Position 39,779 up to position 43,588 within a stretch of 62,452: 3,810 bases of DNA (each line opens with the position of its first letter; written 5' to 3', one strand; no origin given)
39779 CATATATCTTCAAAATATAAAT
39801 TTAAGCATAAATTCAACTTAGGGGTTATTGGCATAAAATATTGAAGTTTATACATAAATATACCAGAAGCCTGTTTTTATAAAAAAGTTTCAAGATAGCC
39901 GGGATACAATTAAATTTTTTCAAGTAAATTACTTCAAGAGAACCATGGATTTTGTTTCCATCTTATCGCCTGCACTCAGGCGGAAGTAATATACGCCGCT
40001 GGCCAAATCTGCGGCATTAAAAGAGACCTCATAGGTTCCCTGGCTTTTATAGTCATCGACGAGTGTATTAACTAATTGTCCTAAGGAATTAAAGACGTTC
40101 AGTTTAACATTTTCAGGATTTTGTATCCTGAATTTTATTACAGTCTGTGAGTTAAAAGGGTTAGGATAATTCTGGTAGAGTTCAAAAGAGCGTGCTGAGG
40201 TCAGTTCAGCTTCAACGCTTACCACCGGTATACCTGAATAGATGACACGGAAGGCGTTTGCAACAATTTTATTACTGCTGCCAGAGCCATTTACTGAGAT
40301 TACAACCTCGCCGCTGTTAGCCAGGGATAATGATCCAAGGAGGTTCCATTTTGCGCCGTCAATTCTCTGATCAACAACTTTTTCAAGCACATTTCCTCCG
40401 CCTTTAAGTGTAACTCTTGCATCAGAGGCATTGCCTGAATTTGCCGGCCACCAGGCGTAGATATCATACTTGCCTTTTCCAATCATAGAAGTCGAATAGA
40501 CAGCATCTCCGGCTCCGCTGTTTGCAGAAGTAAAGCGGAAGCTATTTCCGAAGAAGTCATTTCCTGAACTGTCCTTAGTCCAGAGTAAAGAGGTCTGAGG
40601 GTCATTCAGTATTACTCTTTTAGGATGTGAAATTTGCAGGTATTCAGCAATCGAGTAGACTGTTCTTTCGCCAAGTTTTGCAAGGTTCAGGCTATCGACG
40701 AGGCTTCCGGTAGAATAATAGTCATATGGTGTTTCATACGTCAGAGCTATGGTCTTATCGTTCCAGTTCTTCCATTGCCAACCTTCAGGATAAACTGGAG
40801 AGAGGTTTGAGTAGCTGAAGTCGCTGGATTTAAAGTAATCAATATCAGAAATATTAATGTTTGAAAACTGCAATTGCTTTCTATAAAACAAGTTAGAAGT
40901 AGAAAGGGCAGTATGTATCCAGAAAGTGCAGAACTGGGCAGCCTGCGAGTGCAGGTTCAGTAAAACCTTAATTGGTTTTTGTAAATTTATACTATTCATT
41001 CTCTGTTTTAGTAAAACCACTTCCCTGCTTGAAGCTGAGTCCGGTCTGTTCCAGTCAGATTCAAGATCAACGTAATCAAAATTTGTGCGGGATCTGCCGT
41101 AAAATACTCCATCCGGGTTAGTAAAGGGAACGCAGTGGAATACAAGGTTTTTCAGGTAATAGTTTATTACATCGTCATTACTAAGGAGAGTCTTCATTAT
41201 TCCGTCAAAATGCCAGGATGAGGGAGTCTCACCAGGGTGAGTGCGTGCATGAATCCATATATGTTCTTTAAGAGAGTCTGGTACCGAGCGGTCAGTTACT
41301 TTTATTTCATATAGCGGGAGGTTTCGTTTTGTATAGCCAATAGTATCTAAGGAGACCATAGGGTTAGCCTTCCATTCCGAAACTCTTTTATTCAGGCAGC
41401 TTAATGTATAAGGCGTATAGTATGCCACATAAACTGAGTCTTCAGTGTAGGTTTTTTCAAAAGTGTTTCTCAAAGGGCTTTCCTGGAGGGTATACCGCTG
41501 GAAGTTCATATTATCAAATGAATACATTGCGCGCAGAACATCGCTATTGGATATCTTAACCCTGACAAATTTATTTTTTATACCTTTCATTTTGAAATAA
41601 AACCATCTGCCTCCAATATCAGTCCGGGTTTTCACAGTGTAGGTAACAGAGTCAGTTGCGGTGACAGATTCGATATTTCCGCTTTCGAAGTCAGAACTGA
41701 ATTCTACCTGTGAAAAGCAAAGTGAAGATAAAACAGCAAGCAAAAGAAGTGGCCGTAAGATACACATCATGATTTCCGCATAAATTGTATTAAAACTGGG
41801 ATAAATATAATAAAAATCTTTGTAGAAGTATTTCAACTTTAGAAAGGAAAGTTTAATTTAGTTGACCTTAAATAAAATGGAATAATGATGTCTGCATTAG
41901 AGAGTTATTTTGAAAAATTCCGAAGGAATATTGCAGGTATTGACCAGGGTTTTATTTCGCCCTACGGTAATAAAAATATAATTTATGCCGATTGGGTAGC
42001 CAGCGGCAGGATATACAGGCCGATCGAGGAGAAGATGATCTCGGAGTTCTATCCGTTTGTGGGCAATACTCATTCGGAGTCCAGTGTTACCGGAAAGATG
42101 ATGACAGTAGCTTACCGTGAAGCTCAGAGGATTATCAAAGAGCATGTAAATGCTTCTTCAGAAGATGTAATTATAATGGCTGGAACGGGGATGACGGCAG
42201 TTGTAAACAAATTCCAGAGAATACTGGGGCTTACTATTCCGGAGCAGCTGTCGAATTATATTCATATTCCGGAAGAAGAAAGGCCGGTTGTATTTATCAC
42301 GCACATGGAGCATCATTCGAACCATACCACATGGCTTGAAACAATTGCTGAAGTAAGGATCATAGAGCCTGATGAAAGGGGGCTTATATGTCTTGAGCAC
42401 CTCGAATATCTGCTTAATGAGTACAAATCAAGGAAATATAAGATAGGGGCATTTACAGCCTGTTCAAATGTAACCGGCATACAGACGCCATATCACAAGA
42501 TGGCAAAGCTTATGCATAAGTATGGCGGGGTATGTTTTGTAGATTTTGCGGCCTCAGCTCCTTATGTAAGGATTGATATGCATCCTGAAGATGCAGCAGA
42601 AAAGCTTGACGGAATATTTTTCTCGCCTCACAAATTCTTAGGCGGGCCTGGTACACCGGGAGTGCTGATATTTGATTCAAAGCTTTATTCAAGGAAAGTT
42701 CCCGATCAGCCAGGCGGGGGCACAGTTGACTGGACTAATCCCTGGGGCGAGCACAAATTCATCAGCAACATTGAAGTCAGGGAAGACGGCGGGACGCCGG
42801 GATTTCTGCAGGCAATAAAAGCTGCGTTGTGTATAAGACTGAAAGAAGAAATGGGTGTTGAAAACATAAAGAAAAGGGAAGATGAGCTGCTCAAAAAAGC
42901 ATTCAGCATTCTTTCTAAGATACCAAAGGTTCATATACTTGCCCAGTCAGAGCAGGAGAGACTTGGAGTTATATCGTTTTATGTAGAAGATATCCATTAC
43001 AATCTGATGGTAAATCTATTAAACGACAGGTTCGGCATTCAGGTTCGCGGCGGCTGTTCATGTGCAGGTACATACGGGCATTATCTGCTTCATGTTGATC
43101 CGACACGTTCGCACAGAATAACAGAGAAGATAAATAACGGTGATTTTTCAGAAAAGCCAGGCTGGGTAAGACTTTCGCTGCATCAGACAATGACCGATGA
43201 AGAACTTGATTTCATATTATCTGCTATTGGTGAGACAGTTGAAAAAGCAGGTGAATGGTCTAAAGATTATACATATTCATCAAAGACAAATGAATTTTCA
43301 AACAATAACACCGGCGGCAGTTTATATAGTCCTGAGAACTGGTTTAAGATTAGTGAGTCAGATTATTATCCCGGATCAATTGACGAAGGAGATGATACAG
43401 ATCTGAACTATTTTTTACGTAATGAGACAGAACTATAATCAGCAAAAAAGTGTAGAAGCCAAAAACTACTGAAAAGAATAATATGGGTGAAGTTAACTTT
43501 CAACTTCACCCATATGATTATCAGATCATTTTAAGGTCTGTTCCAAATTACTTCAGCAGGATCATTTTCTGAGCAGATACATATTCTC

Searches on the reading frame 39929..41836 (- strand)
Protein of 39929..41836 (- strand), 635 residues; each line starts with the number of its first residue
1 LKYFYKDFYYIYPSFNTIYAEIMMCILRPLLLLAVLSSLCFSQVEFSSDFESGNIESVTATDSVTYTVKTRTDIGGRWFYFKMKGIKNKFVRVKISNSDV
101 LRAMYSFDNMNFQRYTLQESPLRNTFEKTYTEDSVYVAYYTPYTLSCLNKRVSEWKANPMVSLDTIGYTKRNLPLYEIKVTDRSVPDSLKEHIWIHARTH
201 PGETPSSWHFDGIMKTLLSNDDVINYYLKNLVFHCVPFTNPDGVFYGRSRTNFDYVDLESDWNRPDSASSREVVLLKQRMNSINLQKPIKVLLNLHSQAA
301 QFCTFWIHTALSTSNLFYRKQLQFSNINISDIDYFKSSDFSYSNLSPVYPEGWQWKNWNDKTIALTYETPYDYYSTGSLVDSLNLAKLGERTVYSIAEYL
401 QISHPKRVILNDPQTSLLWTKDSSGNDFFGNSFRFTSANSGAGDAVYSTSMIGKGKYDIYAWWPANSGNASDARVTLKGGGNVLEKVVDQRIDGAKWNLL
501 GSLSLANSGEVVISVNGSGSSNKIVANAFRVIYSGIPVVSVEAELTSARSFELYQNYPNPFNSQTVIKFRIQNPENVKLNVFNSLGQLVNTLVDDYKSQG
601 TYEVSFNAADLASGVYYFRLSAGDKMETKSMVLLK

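Call 42: search_protein_families(library=ncbifam, proteins=[window:39929-41836:-], max_evalue=1e-10)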
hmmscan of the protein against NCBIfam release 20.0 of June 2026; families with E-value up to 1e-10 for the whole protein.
window:39929-41836:- (635 aa): 1 family
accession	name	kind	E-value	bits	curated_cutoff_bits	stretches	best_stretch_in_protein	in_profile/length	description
TIGR04183.1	Por_Secre_tail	domain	1.4e-11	44.2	23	1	557-632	2-70/72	T9SS type A sorting domain-containing protein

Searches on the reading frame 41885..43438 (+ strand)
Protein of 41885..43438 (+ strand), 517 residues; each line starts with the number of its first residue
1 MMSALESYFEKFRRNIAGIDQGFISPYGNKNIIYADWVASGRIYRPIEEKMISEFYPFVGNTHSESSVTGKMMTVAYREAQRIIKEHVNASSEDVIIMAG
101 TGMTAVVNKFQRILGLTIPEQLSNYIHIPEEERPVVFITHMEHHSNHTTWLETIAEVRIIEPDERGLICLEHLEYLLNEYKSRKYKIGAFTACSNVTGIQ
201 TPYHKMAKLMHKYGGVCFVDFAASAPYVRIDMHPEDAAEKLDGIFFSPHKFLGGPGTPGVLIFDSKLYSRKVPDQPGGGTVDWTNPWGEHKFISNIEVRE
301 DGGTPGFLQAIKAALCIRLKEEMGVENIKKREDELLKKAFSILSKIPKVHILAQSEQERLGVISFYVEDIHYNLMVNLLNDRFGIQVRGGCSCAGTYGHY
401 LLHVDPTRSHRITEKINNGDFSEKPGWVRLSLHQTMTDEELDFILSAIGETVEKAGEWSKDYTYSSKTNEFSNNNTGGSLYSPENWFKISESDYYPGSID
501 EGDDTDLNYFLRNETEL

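Call 42: search_protein_families(library=ncbifam, proteins=[window:41885-43438:+], max_evalue=1e-10)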
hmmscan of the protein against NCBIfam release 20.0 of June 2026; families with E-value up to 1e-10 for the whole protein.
window:41885-43438:+ (517 aa): 9 families
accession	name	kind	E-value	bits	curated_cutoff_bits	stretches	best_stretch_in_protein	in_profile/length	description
TIGR01979.1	sufS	subfamily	7e-43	147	475.1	1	29-396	16-364/403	SufS family cysteine desulfurase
NF041166.1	f2_encap_cargo1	exception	2.5e-30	106.1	800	1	63-394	277-587/623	family 2A encapsulin nanocompartment cargo protein cysteine desulfurase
TIGR01977.1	am_tr_V_EF2568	hypoth_equivalog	2.2e-26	92.8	377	1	132-395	85-339/376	cysteine desulfurase family protein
NF006791.0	PRK09295.1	equivalog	2.9e-26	92.5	661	1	135-394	115-365/406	cysteine desulfurase SufS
NF008126.0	PRK10874.1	equivalog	7.4e-19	68.1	607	1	52-395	39-360/401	cysteine desulfurase CsdA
TIGR01976.1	am_tr_V_VC1184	hypoth_equivalog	5.1e-18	65.5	352.35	1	61-267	48-235/401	cysteine desulfurase-like protein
TIGR03392.1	FeS_syn_CsdA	equivalog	9.5e-18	64.5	493.6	1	31-395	16-357/398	cysteine desulfurase CsdA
NF040779.1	Sec_lyase_SclA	exception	4e-14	52.3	525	1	138-395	90-339/378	selenocysteine lyase SclA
TIGR03402.1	FeS_nifS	equivalog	1.5e-12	47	530.75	0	33-261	1-208/379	cysteine desulfurase NifS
